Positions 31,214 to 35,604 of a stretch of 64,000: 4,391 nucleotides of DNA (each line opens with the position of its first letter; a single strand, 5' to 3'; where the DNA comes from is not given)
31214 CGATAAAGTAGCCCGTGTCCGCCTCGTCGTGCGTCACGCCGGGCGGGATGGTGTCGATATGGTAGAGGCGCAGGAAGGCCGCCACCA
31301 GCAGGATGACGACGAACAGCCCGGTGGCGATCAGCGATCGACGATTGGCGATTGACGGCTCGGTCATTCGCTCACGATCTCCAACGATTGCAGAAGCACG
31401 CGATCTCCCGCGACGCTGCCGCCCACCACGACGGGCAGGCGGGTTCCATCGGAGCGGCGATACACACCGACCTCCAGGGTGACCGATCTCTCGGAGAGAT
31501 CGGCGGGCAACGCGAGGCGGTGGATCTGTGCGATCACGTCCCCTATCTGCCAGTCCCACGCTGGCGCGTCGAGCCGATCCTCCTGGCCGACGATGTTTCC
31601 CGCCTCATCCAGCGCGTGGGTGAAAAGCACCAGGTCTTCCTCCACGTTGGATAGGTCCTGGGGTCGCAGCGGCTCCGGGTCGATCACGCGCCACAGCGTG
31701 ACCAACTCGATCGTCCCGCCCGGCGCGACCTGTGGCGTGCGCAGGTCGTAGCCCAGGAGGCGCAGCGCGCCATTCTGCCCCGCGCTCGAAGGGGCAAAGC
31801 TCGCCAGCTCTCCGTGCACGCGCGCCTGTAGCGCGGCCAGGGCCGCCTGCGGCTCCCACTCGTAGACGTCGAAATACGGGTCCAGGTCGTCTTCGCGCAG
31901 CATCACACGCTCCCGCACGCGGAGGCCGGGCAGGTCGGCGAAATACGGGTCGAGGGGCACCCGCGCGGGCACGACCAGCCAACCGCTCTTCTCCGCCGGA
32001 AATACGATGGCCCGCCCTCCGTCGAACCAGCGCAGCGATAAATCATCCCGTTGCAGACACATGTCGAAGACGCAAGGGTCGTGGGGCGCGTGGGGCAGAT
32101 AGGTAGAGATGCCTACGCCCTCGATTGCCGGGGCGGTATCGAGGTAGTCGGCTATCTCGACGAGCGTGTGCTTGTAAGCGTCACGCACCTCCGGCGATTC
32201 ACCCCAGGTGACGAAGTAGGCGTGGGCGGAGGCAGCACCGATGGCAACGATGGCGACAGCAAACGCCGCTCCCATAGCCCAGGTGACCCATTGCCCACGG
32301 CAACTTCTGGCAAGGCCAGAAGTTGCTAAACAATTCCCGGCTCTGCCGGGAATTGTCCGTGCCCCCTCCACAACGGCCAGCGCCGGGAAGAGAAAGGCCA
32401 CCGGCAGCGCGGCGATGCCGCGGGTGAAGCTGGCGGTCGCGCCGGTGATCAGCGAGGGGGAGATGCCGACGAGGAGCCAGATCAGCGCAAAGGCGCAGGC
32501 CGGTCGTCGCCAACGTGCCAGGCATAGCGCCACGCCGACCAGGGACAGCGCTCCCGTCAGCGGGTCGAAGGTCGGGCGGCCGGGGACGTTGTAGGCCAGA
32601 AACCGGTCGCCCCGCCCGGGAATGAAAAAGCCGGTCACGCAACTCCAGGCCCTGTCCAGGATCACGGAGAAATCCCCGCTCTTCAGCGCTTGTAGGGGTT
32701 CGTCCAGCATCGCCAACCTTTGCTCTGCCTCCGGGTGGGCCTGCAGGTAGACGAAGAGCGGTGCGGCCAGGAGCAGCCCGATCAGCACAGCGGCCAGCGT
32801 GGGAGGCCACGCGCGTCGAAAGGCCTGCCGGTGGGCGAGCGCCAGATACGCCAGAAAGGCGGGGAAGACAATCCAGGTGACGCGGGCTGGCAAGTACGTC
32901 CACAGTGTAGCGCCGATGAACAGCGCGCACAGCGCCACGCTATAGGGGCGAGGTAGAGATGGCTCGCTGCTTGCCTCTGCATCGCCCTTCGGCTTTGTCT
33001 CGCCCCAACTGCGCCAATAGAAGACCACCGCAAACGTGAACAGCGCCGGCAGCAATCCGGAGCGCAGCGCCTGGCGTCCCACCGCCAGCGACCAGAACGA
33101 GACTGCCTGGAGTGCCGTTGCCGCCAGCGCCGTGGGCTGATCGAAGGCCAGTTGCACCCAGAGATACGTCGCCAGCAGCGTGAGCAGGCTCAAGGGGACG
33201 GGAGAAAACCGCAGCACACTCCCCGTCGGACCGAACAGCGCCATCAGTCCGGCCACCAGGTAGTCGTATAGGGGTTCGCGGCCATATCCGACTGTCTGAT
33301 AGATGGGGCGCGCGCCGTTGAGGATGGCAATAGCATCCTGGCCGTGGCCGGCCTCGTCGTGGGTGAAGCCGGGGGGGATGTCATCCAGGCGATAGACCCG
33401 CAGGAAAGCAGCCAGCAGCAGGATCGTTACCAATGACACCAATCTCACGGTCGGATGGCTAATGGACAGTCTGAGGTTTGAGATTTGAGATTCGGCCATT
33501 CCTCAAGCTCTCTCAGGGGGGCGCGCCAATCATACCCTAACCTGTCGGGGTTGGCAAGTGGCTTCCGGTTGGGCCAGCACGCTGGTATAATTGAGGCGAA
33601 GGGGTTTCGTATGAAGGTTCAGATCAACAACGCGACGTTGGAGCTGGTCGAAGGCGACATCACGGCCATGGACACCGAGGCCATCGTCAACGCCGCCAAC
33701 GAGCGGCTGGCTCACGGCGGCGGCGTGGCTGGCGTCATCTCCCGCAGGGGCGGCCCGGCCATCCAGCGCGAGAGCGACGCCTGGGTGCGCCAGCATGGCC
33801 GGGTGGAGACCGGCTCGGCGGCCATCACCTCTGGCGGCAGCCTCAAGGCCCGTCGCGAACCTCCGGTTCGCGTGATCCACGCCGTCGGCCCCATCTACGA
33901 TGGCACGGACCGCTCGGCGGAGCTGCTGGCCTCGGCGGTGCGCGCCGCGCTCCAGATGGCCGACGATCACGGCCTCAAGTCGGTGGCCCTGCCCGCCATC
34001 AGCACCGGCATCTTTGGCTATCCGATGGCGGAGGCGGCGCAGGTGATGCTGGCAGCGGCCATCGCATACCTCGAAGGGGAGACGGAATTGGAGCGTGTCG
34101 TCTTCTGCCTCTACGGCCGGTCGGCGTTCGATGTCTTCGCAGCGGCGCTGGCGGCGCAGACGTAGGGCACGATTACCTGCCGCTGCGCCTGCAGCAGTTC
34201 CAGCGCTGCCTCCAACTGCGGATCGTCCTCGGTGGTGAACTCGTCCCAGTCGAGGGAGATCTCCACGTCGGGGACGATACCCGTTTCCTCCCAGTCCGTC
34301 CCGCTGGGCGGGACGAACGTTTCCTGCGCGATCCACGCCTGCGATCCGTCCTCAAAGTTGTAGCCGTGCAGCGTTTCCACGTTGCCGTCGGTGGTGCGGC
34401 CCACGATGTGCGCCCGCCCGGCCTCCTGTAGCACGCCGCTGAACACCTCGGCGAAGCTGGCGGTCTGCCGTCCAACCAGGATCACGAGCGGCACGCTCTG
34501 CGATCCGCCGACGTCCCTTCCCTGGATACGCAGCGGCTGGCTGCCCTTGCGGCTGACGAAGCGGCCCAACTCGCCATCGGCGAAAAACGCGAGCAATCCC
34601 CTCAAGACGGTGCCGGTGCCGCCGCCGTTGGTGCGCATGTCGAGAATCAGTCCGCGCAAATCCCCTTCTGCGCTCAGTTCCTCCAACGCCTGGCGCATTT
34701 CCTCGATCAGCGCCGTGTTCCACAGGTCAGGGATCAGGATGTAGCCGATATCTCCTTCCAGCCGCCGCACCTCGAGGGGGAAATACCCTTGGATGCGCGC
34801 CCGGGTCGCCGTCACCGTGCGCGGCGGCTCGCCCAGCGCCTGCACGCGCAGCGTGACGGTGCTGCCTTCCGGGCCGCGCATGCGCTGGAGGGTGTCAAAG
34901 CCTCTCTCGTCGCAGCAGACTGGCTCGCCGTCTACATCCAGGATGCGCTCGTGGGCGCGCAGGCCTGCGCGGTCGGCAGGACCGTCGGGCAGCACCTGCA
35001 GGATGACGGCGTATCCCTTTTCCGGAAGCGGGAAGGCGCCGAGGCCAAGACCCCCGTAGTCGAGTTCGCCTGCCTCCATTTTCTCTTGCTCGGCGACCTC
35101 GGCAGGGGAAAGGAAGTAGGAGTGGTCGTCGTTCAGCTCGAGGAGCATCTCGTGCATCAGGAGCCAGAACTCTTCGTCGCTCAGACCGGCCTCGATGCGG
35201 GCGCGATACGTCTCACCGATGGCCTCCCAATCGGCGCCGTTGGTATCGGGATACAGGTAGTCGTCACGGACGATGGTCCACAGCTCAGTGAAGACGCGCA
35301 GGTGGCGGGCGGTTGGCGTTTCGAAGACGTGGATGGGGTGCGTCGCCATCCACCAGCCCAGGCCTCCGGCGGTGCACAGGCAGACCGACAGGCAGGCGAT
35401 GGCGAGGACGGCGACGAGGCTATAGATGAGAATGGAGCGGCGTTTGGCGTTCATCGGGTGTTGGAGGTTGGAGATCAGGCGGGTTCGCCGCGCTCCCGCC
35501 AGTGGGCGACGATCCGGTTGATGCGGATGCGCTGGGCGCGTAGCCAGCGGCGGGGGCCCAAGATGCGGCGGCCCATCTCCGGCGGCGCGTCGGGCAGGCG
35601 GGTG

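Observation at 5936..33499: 27.5-kb locus packed with ten GT-C-type membrane glycosyltransferases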

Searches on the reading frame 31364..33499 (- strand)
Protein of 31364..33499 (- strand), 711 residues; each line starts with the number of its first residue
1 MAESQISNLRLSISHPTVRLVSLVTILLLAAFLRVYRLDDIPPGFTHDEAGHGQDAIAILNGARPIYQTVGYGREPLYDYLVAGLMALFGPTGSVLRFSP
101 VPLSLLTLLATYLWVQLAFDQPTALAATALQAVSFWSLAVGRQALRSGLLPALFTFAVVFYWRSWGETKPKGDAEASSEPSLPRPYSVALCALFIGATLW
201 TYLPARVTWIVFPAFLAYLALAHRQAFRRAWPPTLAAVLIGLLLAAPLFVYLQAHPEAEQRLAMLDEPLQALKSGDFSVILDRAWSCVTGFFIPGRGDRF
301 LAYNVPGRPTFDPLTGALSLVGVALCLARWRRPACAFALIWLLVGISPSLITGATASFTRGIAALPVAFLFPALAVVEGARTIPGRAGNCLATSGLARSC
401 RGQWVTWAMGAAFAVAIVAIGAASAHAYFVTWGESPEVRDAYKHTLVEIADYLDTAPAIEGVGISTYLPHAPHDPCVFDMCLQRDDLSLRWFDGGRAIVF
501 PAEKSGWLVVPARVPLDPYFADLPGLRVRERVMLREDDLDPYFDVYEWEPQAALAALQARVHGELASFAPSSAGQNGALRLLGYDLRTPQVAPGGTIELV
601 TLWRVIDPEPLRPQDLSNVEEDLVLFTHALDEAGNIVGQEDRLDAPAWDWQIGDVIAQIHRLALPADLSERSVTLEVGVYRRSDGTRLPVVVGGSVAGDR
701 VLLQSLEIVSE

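Call 4: search_protein_families(library=pfam, proteins=[window:31364-33499:-], max_evalue=0.01)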
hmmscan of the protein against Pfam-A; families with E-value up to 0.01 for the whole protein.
window:31364-33499:- (711 aa): 1 family
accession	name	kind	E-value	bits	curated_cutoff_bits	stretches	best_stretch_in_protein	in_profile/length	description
PF13231.12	PMT_2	-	3e-05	24.7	26.1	1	76-162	4-90/160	Dolichyl-phosphate-mannose-protein mannosyltransferase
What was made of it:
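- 31364..33499 (-): GTC8: PMT_2-like GT-C with C-dom at 31367-31804; first gene of the GTC8-7-6 operon. PMT_2 at 24.7 bits, just below GA (call 4).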

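Call 13: search_protein_families(library=ncbifam, proteins=[window:31364-33499:-], max_evalue=0.01)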
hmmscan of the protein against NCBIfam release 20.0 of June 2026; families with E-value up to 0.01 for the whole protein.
window:31364-33499:- (711 aa): 1 family
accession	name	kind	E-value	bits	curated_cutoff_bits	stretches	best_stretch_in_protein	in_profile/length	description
TIGR04154.1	archaeo_STT3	subfamily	0.0011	17.4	450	1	72-253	69-257/831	oligosaccharyl transferase, archaeosortase A system-associated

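Call 59: search_protein_families(library=pfam, proteins=[window:31364-33499:-], max_evalue=10)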
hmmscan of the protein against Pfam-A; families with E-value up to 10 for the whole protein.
window:31364-33499:- (711 aa): 2 families
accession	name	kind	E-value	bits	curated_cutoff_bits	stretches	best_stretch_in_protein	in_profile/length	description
PF13231.12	PMT_2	-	3e-05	24.7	26.1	1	76-162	4-90/160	Dolichyl-phosphate-mannose-protein mannosyltransferase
PF02366.24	PMT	-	2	8.3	22.7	1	75-206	63-186/245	Dolichyl-phosphate-mannose-protein mannosyltransferase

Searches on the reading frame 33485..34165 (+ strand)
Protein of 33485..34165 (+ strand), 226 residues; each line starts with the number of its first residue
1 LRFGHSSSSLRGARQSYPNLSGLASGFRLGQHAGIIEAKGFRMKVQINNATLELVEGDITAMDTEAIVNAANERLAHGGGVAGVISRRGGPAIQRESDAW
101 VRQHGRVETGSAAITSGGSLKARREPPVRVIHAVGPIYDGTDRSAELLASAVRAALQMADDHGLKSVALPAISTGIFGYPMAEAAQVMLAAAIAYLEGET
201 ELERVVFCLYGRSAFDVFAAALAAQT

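Call 39: search_protein_families(library=pfam, proteins=[window:33485-34165:+], max_evalue=0.0001)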
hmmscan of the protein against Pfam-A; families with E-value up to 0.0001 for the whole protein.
window:33485-34165:+ (226 aa): 1 family
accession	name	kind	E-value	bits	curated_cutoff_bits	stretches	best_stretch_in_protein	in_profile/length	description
PF01661.27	Macro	-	1.2e-38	132.1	22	1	68-188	1-118/118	Macro domain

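Call 70: search_protein_families(library=padloc, proteins=[window:33485-34165:+], max_evalue=0.001)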
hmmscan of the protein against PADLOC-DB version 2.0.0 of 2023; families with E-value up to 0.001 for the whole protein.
window:33485-34165:+ (226 aa): 0 families

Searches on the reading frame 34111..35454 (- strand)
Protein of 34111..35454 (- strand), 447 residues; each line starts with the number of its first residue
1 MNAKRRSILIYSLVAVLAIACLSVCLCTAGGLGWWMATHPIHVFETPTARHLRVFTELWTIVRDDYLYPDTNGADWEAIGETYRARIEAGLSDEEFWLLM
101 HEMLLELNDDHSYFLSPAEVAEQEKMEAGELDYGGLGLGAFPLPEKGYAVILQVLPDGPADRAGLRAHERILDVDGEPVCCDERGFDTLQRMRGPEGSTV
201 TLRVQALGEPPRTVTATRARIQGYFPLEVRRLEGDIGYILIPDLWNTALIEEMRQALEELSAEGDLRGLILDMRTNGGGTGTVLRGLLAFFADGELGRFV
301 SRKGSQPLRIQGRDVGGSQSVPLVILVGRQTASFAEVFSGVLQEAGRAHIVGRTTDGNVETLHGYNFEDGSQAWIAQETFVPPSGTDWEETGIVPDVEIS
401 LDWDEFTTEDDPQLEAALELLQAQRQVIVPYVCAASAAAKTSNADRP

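Call 8: search_protein_families(library=pfam, proteins=[window:34111-35454:-], max_evalue=0.001)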
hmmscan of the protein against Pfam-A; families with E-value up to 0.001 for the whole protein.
window:34111-35454:- (447 aa): 5 families
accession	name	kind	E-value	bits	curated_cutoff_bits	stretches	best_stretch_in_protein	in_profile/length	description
PF03572.23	Peptidase_S41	-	7.5e-27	94.4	24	1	235-399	1-165/165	Peptidase family S41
PF14684.11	Tricorn_C1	-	3.6e-13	49.7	24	1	52-104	6-58/59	Tricorn protease C1 domain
PF17820.7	PDZ_6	-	3.2e-10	40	27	1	150-205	1-53/54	PDZ domain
PF13180.12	PDZ_2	-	6.5e-06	26.8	27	1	142-205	7-68/80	PDZ domain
PF00595.29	PDZ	-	0.00061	20.5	23.2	0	148-179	26-57/81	PDZ domain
